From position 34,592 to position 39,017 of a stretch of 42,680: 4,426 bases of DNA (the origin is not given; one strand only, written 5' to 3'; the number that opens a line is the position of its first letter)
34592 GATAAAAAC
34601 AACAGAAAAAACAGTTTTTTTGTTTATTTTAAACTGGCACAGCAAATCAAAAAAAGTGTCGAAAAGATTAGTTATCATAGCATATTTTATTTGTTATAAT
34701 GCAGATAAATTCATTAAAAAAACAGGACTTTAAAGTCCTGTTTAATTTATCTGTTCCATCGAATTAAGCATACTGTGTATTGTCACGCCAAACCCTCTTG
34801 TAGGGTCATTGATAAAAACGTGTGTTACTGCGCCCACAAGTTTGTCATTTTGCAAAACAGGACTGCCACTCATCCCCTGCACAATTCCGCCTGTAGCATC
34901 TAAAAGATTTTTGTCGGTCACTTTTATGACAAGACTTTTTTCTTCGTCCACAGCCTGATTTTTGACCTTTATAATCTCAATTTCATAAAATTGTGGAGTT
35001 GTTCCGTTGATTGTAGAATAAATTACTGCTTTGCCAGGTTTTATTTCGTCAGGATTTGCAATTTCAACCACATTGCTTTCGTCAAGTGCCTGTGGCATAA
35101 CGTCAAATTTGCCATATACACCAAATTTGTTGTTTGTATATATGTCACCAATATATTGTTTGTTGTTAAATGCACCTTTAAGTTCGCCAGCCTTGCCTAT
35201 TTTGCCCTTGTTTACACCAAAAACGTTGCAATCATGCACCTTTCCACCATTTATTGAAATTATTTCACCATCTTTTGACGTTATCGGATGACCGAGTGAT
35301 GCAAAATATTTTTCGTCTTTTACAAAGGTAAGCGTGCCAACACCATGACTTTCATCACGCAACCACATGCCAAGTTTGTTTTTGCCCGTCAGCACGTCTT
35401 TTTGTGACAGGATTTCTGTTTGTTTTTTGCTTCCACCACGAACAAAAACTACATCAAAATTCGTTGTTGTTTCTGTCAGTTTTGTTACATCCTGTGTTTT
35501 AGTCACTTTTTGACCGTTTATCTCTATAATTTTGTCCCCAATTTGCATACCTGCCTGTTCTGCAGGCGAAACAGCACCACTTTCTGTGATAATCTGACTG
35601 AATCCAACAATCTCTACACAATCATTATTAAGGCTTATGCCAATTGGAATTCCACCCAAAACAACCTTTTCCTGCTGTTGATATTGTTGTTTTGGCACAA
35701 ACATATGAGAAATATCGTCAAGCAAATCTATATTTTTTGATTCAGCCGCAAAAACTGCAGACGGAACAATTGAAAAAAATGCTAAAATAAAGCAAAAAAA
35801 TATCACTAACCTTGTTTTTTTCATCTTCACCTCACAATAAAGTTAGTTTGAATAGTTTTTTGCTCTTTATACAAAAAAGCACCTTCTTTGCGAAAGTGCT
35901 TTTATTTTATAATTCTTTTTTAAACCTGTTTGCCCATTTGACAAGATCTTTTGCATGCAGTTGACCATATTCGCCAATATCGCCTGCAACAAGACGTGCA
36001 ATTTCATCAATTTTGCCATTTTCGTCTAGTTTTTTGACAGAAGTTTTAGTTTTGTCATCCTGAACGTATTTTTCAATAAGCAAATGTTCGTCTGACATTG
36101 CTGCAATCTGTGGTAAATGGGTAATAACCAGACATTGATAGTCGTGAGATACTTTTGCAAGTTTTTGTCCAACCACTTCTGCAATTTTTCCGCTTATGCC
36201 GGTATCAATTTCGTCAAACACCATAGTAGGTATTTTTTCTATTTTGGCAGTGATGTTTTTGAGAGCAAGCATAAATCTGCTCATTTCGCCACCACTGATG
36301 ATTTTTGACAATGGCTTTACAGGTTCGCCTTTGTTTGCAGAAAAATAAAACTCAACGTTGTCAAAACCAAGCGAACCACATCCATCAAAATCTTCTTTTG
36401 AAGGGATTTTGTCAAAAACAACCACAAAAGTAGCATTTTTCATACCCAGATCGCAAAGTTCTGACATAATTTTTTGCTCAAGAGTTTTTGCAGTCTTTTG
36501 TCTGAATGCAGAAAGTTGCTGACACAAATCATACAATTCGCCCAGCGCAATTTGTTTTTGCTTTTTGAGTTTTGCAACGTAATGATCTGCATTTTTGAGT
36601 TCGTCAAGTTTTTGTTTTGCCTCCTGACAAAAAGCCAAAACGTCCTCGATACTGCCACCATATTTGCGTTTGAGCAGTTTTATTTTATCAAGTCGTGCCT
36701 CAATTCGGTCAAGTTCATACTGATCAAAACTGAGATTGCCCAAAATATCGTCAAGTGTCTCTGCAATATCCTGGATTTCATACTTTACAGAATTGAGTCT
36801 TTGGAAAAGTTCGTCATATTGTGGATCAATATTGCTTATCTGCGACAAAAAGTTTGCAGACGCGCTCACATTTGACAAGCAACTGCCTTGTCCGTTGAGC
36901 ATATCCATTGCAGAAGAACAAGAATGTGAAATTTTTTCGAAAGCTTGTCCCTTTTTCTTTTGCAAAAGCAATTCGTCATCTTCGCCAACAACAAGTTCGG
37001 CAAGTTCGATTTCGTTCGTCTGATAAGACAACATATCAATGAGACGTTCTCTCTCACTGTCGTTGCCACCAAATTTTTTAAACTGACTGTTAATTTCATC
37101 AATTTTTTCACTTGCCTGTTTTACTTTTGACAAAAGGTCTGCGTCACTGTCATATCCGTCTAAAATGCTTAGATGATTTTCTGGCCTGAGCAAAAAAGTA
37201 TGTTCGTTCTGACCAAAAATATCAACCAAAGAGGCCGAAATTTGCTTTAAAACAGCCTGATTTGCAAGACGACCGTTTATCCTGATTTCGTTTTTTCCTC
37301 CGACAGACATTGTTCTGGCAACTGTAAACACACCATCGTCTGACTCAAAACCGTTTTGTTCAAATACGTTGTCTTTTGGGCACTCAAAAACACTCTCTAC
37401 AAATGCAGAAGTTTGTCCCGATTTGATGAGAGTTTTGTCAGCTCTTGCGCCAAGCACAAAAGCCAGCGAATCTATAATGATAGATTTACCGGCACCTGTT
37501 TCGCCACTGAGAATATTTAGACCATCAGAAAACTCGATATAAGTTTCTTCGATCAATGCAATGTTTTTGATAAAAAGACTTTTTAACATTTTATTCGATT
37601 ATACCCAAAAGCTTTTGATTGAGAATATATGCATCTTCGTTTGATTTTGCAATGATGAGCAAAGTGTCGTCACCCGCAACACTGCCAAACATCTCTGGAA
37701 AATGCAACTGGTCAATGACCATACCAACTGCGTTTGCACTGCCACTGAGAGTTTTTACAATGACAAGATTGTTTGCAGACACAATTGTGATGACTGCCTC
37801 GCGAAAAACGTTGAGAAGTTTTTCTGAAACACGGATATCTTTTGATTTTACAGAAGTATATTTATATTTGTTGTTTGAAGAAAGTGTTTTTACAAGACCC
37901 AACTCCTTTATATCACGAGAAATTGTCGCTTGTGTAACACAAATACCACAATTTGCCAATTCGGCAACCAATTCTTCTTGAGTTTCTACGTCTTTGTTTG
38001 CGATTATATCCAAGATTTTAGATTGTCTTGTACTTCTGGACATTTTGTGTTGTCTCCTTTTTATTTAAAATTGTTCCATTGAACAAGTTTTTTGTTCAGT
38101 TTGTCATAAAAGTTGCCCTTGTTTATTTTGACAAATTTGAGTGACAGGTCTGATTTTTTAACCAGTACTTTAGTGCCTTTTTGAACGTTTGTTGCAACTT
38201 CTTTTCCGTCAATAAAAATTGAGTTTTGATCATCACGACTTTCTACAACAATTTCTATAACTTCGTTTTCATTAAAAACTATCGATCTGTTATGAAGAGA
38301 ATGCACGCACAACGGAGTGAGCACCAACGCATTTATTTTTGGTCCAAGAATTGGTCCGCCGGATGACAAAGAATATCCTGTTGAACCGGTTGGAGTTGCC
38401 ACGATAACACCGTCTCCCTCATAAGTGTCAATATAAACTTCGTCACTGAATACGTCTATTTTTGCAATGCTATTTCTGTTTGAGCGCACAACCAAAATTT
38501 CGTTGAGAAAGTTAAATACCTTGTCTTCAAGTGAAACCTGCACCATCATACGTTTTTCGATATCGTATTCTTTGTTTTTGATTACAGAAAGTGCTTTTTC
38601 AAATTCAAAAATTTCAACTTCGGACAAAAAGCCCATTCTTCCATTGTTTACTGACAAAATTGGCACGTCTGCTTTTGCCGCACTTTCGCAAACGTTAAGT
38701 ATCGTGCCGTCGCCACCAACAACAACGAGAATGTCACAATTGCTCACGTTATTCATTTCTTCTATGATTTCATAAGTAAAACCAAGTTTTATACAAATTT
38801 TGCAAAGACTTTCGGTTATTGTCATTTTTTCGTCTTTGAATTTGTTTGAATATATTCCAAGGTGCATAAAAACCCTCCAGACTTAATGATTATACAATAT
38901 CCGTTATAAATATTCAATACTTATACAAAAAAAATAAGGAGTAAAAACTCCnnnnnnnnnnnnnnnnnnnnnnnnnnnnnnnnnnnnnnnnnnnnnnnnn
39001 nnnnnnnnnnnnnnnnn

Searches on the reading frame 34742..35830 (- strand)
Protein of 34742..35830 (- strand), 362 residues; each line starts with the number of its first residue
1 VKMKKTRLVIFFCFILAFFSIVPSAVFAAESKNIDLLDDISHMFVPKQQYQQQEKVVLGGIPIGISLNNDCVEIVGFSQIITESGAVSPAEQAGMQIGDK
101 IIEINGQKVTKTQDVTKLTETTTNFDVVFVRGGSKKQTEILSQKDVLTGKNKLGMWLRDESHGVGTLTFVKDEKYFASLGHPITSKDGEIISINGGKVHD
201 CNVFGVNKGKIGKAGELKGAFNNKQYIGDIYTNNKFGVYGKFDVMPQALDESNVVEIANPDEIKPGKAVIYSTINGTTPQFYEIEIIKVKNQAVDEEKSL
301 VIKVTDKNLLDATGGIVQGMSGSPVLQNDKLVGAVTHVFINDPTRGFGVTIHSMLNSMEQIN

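Call 29: search_protein_families(library=pfam, proteins=[window:34742-35830:-], max_evalue=0.00001)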
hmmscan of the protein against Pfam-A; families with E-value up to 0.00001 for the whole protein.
window:34742-35830:- (362 aa): 3 families
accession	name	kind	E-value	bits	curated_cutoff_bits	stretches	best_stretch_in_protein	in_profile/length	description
PF05580.18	Peptidase_S55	-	1.5e-73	247.7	25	1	150-355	2-210/210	SpoIVB peptidase S55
PF17820.7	PDZ_6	-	1.4e-10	41.2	27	1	81-124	2-45/54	PDZ domain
PF00595.29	PDZ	-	3.5e-06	27.7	23.2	1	80-116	30-64/81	PDZ domain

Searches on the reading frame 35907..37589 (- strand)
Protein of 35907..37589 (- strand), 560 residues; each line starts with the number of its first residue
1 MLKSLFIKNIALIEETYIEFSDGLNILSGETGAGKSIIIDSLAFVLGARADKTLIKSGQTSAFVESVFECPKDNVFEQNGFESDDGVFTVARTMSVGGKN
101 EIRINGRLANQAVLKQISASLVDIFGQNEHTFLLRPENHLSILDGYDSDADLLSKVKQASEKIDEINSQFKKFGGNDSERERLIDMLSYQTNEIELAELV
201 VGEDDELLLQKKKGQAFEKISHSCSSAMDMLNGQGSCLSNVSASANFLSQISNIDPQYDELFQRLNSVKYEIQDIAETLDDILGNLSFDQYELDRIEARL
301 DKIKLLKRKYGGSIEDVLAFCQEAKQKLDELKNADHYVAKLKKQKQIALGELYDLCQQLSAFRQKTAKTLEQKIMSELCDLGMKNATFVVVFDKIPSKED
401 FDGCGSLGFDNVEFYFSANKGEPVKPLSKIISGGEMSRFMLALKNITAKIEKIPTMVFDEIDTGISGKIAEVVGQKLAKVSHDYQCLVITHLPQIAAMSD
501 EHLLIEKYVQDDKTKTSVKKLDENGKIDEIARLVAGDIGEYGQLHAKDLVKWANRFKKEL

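Call 29: search_protein_families(library=pfam, proteins=[window:35907-37589:-], max_evalue=0.00001)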
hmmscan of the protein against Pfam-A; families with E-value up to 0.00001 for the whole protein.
window:35907-37589:- (560 aa): 2 families
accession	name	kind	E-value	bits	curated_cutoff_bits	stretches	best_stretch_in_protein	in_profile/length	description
PF02463.25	SMC_N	-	7e-21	75.1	40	1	2-505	2-211/220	RecF/RecN/SMC N terminal domain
PF13476.12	AAA_23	-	1.4e-10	42.6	27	1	5-197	2-177/201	AAA domain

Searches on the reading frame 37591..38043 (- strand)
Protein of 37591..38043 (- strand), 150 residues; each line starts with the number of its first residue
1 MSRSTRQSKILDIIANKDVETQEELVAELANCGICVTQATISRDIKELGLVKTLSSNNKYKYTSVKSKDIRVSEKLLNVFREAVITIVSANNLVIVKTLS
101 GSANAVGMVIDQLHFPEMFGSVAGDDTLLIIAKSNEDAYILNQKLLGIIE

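Call 29: search_protein_families(library=pfam, proteins=[window:37591-38043:-], max_evalue=0.00001)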
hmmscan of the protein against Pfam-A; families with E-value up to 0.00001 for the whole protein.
window:37591-38043:- (150 aa): 2 families
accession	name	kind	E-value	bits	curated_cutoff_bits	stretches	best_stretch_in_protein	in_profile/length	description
PF01316.27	Arg_repressor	-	3.3e-25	88.1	27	1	1-65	1-65/70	Arginine repressor, DNA binding domain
PF02863.23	Arg_repressor_C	-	6.3e-22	77.6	25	1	80-145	1-66/68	Arginine repressor, C-terminal domain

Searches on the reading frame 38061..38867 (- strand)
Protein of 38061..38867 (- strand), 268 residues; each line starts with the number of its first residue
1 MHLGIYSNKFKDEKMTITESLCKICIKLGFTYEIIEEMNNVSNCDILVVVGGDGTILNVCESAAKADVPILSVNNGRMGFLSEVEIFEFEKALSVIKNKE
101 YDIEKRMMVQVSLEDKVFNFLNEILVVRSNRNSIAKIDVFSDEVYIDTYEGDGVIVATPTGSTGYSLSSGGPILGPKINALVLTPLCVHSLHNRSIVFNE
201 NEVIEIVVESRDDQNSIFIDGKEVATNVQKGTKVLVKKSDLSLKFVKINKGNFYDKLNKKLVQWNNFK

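Call 4: search_protein_families(library=pfam, proteins=[window:38061-38867:-])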
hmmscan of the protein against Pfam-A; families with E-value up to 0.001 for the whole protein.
window:38061-38867:- (268 aa): 3 families
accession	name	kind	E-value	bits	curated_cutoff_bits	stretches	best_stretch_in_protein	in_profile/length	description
PF20143.4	NAD_kinase_C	-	7.1e-29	100.5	23.7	1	121-247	1-125/126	ATP-NAD kinase C-terminal domain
PF01513.26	NAD_kinase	-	9.6e-17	62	25.5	1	23-101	59-130/130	ATP-NAD kinase N-terminal domain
PF00781.29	DAGK_cat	-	0.0005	20.1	23.6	1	36-73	49-87/125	Diacylglycerol kinase catalytic domain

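Call 5: search_protein_families(library=ncbifam, proteins=[window:38061-38867:-])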
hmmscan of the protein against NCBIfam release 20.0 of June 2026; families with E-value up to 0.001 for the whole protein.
window:38061-38867:- (268 aa): 18 families
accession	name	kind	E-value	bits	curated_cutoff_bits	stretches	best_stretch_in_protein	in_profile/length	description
NF002521.0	PRK01911.1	equivalog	3.7e-63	213.7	309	1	31-262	51-285/292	NAD kinase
NF002892.0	PRK03372.1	equivalog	4e-56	190.6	299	1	36-261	62-292/312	NAD kinase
NF002561.0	PRK02155.1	equivalog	2.6e-55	187.8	371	1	32-266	53-289/297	NAD kinase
NF002306.0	PRK01231.1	equivalog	4e-53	180.5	316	1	37-265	60-292/299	NAD(+) kinase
NF002984.0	PRK03708.1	equivalog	1.7e-51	175.2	326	1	43-263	57-275/277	NAD(+) kinase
NF002731.0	PRK02645.1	equivalog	1.3e-50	172.5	312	1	39-264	53-292/305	NAD(+) kinase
NF002255.0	PRK01185.1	subfamily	3.2e-49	167.4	304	1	41-263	51-267/271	NAD(+) kinase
NF002732.0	PRK02649.1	equivalog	3.9e-48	164.5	348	1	42-261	67-289/305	NAD(+) kinase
NF010678.0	PRK14076.1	equivalog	5.3e-48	164.2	493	1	33-261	339-567/570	bifunctional NADP phosphatase/NAD kinase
NF002893.0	PRK03378.1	equivalog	1.1e-47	162.8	386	1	32-264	51-287/292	NAD(+) kinase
NF010679.0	PRK14077.1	equivalog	1.8e-47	162.1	343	1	40-264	61-285/287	NAD(+) kinase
NF010677.0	PRK14075.1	equivalog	3.5e-44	151.3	260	1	3-261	4-250/257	NAD(+) kinase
NF003391.0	PRK04539.1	equivalog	6e-44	150.3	470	1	31-262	56-290/296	inorganic polyphosphate/ATP-NAD kinase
NF002579.0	PRK02231.1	equivalog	1.5e-38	132.8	459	1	2-262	30-295/301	NAD(+) kinase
NF002902.0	PRK03501.1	equivalog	2.8e-28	99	219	1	13-260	16-264/266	NAD kinase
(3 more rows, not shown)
